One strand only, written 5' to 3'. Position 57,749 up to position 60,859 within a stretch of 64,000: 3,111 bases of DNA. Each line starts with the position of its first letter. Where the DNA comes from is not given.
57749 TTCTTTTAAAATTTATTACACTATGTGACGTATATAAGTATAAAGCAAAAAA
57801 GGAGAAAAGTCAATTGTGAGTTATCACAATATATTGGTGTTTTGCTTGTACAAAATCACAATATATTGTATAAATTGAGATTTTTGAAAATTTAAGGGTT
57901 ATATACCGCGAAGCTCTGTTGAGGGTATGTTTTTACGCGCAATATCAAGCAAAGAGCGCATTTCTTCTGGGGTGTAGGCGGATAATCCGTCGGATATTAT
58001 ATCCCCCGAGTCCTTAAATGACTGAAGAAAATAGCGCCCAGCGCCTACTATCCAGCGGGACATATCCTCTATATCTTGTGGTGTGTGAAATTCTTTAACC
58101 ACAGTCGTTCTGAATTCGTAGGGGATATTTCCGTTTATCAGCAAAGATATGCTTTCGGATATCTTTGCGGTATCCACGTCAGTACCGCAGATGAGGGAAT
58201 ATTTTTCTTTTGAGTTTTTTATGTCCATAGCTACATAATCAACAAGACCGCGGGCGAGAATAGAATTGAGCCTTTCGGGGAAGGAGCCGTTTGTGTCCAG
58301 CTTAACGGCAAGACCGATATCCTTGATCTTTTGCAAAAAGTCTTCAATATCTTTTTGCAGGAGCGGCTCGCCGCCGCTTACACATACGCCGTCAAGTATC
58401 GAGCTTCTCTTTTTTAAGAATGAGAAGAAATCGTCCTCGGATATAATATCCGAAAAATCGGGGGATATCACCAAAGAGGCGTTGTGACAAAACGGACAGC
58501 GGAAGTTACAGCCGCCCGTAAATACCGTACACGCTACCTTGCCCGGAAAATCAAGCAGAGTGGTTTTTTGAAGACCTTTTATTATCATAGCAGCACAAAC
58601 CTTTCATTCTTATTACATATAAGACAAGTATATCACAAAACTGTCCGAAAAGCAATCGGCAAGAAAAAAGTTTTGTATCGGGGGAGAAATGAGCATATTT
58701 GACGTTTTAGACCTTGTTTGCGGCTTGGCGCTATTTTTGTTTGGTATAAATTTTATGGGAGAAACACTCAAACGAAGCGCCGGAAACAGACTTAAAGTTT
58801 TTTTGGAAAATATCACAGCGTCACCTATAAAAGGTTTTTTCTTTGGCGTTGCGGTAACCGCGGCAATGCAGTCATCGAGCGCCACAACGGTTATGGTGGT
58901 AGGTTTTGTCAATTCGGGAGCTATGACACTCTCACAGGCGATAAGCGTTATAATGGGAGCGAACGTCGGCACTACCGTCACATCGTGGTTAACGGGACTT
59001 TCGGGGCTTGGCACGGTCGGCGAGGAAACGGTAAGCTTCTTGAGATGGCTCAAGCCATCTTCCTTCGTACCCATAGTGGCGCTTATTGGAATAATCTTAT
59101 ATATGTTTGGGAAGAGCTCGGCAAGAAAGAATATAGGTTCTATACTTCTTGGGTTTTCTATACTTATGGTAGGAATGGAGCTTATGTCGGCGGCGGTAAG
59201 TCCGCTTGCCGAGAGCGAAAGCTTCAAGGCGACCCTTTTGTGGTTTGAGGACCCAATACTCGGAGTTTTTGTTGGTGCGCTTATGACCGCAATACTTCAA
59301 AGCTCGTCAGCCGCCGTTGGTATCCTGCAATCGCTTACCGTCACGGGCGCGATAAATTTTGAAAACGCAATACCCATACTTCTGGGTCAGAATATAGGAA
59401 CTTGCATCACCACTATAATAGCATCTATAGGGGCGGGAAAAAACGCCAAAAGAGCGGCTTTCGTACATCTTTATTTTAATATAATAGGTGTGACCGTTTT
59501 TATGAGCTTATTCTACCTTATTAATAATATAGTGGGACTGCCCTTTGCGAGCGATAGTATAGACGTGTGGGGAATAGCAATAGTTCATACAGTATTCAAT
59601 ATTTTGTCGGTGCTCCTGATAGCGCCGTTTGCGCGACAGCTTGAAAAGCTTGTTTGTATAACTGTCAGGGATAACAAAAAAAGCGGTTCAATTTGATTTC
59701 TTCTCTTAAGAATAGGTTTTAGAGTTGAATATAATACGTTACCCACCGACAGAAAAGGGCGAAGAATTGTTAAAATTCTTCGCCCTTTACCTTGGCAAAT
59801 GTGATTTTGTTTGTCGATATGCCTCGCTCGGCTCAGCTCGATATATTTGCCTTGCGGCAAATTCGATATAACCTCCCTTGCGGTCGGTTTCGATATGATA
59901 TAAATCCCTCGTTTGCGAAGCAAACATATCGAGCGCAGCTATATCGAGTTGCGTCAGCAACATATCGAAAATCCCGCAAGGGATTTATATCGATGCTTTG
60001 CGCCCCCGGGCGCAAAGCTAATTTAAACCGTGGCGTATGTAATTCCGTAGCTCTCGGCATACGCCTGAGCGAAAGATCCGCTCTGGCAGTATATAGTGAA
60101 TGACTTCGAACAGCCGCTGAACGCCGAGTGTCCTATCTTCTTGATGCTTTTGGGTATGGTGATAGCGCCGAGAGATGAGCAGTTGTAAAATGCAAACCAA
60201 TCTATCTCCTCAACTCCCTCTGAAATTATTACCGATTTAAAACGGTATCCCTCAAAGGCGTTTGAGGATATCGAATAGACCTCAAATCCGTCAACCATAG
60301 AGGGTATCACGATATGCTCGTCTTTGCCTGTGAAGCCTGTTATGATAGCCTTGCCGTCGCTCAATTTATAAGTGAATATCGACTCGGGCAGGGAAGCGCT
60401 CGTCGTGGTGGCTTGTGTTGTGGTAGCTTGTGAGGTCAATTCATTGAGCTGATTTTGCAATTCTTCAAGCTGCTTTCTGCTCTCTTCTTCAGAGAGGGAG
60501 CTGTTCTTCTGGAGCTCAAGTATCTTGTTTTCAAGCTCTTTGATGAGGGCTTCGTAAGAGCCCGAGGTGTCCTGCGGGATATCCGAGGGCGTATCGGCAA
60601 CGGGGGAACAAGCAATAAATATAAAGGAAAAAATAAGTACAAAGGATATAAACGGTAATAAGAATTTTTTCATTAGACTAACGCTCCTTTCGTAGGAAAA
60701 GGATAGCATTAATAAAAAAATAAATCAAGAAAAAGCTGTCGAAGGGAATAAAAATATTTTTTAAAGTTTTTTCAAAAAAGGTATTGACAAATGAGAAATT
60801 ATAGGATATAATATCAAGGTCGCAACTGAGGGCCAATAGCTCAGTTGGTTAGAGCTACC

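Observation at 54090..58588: Putative self-contained reductant chain for class III RNR: NrdG - NrdD::thioredoxin-fold fusion - FFTR-like TrxB (- rubredoxin)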

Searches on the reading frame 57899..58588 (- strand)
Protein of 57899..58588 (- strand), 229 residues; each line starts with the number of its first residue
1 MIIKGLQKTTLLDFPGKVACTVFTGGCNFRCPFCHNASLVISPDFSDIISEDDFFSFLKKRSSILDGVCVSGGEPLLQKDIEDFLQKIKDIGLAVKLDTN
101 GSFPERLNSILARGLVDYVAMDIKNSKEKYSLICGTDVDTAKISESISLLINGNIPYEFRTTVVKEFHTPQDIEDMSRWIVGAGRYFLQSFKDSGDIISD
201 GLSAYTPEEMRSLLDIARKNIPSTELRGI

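Call 3: search_protein_families(library=pfam, proteins=[window:57899-58588:-], max_evalue=0.01)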
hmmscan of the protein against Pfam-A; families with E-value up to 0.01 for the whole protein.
window:57899-58588:- (229 aa): 2 families
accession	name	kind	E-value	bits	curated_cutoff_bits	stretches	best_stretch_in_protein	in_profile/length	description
PF04055.27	Radical_SAM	-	1.1e-18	68.4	29.5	1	22-180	2-166/166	Radical SAM superfamily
PF13353.11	Fer4_12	-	1.2e-08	35.7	22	1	18-93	6-82/137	4Fe-4S single cluster domain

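Call 4: search_protein_families(library=ncbifam, proteins=[window:57899-58588:-], max_evalue=0.01)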
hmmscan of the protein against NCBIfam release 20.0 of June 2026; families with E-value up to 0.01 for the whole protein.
window:57899-58588:- (229 aa): 54 families (the best 25 are shown)
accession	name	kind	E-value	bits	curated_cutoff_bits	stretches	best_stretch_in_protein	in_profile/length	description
TIGR02495.1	NrdG2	equivalog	6.3e-66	221.4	131.15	1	3-192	2-193/193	anaerobic ribonucleoside-triphosphate reductase activating protein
TIGR04041.1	activase_YjjW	hypoth_equivalog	2.1e-19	70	250.2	1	51-216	95-264/276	YjjW family glycine radical enzyme activase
TIGR02493.1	PFLA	equivalog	2.1e-19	69.8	231.75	1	4-177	3-180/235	pyruvate formate-lyase-activating protein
TIGR02494.1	PFLE_PFLC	subfamily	2.3e-14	53.4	174.35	2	67-179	126-238/293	glycyl-radical enzyme activating protein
TIGR02668.1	moaA_archaeal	equivalog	1.2e-13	50.8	325.25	1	23-148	16-141/303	GTP 3',8-cyclase MoaA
TIGR03963.1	rSAM_QueE_Clost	equivalog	3.6e-13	49.7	260.1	1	16-125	18-124/219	putative 7-carboxy-7-deazaguanine synthase QueE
NF001199.0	PRK00164.2-1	equivalog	2.7e-12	46.4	231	1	24-177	19-172/308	GTP 3',8-cyclase MoaA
TIGR02666.1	moaA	equivalog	4.2e-11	42.4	284.05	1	24-179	17-179/336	GTP 3',8-cyclase MoaA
NF043069.1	T4HPD_activ_SAM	equivalog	4.8e-11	42.6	425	2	66-174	125-233/299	trans-4-hydroxy-L-proline dehydratase activase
TIGR04317.1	W_rSAM_matur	equivalog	4.9e-11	42.3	380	1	24-152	11-138/349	tungsten cofactor oxidoreductase radical SAM maturase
TIGR04250.1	SCM_rSAM_ScmE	equivalog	5.3e-11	42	400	1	23-179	9-164/358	SynChlorMet cassette radical SAM/SPASM protein ScmE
TIGR03365.1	Bsubt_queE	equivalog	5.6e-10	39.1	206.1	1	19-103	24-111/238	7-carboxy-7-deazaguanine synthase QueE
NF008356.0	PRK11145.1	equivalog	7.2e-10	38.6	375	1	11-167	15-174/246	pyruvate formate lyase 1-activating protein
TIGR04003.1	rSAM_BssD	equivalog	1.3e-09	37.7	496.45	2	2-37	2-36/314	[benzylsuccinate synthase]-activating enzyme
TIGR02491.1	NrdG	equivalog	1.7e-09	37.8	126.1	1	6-92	5-91/154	anaerobic ribonucleoside-triphosphate reductase activating protein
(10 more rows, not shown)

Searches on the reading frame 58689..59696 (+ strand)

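Call 62: search_protein_families(library=pfam, proteins=[window:58689-59696:+], max_evalue=0.00001)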
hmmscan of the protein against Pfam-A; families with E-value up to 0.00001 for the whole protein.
window:58689-59696:+ (335 aa): 1 family
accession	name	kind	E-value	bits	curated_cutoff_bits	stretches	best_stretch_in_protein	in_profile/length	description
PF02690.20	Na_Pi_cotrans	-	1.4e-62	210.2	29.1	2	15-167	1-136/137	Na+/Pi-cotransporter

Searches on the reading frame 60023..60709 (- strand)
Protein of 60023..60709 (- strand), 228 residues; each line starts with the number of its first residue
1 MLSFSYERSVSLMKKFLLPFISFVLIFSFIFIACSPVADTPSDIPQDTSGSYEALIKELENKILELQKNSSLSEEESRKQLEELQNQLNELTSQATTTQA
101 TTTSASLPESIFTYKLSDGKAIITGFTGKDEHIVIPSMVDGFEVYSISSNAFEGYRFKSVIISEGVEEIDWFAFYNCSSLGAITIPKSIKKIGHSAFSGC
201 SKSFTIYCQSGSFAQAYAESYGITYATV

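Call 62: search_protein_families(library=pfam, proteins=[window:60023-60709:-], max_evalue=0.00001)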
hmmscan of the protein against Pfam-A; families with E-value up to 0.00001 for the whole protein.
window:60023-60709:- (228 aa): 1 family
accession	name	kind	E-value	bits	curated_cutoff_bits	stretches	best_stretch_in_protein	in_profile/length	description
PF13306.12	LRR_5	-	1e-14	55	27.7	1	144-210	22-88/127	BspA type Leucine rich repeat region (6 copies)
